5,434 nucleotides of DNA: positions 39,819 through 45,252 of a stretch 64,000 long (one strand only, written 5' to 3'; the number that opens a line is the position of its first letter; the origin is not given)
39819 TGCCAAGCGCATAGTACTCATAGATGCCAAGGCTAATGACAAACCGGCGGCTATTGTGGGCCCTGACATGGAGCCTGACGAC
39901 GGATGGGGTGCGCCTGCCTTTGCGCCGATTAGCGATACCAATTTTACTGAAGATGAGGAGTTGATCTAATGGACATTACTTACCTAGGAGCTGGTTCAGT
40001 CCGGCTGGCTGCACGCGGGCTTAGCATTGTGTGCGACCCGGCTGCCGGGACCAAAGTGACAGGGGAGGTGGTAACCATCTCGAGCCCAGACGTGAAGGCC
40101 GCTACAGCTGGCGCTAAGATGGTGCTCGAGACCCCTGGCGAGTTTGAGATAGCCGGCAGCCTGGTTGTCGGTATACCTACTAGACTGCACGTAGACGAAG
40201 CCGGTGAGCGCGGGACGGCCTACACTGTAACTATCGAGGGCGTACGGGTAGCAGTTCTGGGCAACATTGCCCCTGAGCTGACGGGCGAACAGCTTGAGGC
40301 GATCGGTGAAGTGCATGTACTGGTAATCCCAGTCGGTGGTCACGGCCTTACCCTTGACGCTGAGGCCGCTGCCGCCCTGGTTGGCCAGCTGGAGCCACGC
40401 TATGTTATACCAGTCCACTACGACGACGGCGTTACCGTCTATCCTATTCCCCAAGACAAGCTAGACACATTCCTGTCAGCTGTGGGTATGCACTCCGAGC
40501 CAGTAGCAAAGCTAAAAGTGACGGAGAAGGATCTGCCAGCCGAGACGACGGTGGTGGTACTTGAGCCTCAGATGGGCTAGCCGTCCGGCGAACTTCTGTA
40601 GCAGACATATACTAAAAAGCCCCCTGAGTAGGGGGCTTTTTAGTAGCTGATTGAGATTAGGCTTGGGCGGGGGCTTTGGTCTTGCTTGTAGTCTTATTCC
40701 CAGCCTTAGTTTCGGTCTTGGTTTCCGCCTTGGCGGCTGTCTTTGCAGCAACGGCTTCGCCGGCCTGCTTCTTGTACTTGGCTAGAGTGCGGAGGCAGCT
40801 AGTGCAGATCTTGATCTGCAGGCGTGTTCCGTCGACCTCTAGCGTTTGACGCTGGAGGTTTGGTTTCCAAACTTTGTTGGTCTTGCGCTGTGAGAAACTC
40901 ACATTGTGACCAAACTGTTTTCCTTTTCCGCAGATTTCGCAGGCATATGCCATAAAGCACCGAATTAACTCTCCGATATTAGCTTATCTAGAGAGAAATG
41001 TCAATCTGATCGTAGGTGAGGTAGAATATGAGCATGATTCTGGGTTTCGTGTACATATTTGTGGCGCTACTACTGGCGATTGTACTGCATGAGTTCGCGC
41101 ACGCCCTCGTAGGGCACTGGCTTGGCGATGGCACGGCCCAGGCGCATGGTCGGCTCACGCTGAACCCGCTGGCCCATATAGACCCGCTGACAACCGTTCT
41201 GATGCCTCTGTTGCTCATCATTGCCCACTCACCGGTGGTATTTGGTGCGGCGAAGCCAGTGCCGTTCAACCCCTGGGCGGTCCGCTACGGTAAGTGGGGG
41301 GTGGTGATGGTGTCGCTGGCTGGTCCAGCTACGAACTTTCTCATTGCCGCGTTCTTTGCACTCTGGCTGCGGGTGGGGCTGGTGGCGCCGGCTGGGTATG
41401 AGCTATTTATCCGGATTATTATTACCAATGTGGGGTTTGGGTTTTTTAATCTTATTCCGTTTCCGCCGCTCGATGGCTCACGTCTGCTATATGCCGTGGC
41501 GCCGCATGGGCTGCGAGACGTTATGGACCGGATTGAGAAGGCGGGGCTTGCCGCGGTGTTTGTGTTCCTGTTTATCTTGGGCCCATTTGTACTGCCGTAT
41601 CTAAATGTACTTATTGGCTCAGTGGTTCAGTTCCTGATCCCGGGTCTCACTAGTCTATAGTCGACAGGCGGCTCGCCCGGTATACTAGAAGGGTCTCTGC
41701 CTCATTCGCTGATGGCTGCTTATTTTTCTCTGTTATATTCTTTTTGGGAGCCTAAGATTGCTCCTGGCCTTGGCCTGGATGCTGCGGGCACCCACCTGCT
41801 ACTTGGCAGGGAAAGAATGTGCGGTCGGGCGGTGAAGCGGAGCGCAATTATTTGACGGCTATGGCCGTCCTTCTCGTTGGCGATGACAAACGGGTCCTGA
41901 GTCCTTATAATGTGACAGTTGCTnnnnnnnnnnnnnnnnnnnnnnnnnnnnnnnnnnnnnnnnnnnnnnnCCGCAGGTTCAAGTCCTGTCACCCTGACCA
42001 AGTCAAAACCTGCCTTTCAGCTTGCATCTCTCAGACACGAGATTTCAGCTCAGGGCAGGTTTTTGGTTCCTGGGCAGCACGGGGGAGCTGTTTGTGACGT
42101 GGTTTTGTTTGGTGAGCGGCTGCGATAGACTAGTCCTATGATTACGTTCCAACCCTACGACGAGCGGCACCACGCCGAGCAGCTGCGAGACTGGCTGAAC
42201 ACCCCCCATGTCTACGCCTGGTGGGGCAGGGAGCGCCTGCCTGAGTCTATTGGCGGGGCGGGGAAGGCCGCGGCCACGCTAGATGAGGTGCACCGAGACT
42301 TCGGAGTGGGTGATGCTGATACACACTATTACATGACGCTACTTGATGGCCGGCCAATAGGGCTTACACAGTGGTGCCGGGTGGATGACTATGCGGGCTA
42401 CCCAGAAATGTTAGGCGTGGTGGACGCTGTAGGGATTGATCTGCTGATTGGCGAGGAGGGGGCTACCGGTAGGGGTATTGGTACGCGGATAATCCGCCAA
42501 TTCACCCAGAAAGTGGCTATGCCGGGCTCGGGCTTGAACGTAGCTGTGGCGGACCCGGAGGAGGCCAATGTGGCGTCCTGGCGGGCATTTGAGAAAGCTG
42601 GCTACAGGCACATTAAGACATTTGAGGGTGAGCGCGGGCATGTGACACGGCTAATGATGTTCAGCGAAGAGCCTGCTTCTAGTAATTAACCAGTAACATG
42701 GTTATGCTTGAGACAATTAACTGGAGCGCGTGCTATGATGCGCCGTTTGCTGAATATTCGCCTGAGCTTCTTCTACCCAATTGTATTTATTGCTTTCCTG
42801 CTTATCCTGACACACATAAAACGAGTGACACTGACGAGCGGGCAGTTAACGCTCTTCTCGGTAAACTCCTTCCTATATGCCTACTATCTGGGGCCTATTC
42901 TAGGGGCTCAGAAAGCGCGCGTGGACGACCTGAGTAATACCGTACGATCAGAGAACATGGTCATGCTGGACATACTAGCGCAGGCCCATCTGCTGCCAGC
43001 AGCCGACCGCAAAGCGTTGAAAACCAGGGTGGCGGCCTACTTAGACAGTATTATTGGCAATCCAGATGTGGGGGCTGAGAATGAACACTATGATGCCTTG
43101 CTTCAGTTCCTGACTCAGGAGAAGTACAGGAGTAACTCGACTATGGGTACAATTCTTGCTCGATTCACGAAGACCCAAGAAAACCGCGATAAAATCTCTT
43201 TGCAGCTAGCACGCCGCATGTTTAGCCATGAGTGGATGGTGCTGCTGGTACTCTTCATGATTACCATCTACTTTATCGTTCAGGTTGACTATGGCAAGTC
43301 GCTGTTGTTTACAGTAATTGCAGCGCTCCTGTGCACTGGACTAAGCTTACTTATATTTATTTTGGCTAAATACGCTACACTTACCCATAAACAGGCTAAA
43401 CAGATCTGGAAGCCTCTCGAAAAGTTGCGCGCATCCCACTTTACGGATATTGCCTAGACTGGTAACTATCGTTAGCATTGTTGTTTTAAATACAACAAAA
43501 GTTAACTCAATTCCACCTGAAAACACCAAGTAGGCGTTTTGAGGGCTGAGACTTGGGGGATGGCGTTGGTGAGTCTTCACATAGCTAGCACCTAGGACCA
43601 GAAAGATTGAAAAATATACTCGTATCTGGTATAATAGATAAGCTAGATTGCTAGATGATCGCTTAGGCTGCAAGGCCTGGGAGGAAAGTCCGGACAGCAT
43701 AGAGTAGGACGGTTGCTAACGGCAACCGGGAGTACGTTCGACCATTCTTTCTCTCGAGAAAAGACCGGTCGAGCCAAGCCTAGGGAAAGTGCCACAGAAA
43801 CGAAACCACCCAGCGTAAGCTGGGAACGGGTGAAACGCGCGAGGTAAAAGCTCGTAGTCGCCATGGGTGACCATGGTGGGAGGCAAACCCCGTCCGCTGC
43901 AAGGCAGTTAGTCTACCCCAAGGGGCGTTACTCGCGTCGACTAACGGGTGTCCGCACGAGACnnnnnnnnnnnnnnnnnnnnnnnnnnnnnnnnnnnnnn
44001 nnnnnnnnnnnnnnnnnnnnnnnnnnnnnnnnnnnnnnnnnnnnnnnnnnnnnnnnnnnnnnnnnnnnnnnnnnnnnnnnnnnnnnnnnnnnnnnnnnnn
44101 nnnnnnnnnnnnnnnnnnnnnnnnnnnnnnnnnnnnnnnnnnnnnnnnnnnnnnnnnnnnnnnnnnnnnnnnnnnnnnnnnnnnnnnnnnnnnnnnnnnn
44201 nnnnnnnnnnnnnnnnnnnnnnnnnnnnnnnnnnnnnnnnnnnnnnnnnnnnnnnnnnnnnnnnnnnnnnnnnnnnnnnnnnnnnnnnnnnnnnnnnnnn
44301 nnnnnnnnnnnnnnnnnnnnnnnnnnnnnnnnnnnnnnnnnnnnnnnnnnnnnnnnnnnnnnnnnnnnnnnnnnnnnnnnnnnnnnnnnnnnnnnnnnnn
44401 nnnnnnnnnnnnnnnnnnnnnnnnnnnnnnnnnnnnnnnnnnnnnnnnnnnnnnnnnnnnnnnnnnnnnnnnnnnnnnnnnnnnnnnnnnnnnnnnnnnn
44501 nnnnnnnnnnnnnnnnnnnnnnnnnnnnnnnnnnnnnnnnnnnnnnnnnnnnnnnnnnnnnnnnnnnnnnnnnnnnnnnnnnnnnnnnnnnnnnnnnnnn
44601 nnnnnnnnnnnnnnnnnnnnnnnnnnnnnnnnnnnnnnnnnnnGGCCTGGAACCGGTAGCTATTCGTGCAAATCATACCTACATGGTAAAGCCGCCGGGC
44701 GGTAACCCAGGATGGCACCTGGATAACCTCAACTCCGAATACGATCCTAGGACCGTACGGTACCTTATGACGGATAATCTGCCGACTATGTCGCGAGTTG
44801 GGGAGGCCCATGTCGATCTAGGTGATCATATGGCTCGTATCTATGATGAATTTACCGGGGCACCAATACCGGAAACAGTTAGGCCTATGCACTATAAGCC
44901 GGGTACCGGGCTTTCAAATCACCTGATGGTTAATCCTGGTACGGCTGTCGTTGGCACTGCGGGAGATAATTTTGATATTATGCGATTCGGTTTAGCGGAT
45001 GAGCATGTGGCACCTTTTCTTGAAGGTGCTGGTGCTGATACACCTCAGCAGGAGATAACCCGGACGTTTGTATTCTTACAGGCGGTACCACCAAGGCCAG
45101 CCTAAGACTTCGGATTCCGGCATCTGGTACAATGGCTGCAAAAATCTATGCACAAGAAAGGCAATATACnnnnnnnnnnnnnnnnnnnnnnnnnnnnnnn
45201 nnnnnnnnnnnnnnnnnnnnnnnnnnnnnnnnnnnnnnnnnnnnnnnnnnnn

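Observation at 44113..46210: Tandem diverged paralogues of unknown function with independent promoters, between rnpB and the surface-glycan genes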

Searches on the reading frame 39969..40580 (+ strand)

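Call 68: search_protein_families(library=pfam, proteins=[window:39969-40580:+], max_evalue=0.00001)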
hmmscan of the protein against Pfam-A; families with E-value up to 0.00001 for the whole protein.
window:39969-40580:+ (203 aa): 1 family
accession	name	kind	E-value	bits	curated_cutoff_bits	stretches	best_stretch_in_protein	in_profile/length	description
PF13483.12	Lactamase_B_3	-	7.5e-24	84.9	24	1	3-150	2-160/160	Beta-lactamase superfamily domain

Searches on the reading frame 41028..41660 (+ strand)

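Call 18: search_protein_families(library=pfam, proteins=[window:41028-41660:+])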
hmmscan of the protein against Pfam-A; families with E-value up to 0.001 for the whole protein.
window:41028-41660:+ (210 aa): 1 family
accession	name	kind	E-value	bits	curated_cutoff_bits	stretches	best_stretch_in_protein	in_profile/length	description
PF02163.28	Peptidase_M50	-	1.5e-09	38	27.2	1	127-184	163-221/221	Peptidase family M50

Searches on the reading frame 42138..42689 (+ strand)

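Call 18: search_protein_families(library=pfam, proteins=[window:42138-42689:+])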
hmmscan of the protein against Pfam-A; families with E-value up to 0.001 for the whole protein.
window:42138-42689:+ (183 aa): 3 families
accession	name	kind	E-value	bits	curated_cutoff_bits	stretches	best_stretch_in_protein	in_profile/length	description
PF13523.12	Acetyltransf_8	-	1.7e-18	67.1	27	1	10-162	3-143/145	Acetyltransferase (GNAT) domain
PF13302.13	Acetyltransf_3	-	6.4e-08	33.8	25.4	1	3-157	3-138/138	Acetyltransferase (GNAT) domain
PF00583.31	Acetyltransf_1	-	1.6e-05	25.6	20.7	1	52-156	24-116/116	Acetyltransferase (GNAT) family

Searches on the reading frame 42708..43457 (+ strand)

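Call 18: search_protein_families(library=pfam, proteins=[window:42708-43457:+])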
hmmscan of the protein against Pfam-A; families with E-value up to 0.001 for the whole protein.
window:42708-43457:+ (249 aa): 1 family
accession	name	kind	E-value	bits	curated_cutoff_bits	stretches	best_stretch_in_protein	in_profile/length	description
PF14023.12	Bestrophin-like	-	1.4e-09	38.3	32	1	48-218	32-213/232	Bestrophin-like domain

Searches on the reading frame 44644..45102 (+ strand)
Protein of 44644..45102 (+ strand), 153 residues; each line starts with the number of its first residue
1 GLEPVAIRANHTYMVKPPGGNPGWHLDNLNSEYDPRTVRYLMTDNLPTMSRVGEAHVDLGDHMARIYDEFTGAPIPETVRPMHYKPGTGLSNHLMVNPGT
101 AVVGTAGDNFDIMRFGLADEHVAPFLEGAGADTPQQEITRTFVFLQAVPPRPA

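Call 61: search_protein_families(library=pfam, proteins=[window:44644-45102:+], max_evalue=10)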
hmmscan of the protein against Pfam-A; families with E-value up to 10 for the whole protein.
window:44644-45102:+ (153 aa): 0 families

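Call 62: search_protein_families(library=phrogs, proteins=[window:44644-45102:+], max_evalue=10)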
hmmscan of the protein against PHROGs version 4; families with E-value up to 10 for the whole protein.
window:44644-45102:+ (153 aa): 1 family
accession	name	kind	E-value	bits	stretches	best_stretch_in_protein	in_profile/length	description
phrog_1843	-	unknown function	0.016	15.9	1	13-71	73-146/222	-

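Call 81: search_solved_structures(query=A4, max_evalue=10, show_alignments=5)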
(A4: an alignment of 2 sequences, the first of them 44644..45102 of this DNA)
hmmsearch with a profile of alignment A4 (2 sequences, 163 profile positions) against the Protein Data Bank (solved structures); distinct sequences matched with E-value up to 10: 5.
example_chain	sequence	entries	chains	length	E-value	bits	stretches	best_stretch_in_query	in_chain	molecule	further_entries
5cml_A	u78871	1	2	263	0.083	15.7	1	32-73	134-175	OsmC family protein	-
6gtp_A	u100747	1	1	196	0.81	12.5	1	87-155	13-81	N-acetyltransferase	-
6gtq_A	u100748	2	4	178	1.8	11.4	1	107-155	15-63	N-acetyltransferase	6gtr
6ajn_A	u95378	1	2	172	1.9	11.3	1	108-155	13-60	N-acetyltransferase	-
6gts_A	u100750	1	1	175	2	11.3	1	108-155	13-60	Acetyltransferase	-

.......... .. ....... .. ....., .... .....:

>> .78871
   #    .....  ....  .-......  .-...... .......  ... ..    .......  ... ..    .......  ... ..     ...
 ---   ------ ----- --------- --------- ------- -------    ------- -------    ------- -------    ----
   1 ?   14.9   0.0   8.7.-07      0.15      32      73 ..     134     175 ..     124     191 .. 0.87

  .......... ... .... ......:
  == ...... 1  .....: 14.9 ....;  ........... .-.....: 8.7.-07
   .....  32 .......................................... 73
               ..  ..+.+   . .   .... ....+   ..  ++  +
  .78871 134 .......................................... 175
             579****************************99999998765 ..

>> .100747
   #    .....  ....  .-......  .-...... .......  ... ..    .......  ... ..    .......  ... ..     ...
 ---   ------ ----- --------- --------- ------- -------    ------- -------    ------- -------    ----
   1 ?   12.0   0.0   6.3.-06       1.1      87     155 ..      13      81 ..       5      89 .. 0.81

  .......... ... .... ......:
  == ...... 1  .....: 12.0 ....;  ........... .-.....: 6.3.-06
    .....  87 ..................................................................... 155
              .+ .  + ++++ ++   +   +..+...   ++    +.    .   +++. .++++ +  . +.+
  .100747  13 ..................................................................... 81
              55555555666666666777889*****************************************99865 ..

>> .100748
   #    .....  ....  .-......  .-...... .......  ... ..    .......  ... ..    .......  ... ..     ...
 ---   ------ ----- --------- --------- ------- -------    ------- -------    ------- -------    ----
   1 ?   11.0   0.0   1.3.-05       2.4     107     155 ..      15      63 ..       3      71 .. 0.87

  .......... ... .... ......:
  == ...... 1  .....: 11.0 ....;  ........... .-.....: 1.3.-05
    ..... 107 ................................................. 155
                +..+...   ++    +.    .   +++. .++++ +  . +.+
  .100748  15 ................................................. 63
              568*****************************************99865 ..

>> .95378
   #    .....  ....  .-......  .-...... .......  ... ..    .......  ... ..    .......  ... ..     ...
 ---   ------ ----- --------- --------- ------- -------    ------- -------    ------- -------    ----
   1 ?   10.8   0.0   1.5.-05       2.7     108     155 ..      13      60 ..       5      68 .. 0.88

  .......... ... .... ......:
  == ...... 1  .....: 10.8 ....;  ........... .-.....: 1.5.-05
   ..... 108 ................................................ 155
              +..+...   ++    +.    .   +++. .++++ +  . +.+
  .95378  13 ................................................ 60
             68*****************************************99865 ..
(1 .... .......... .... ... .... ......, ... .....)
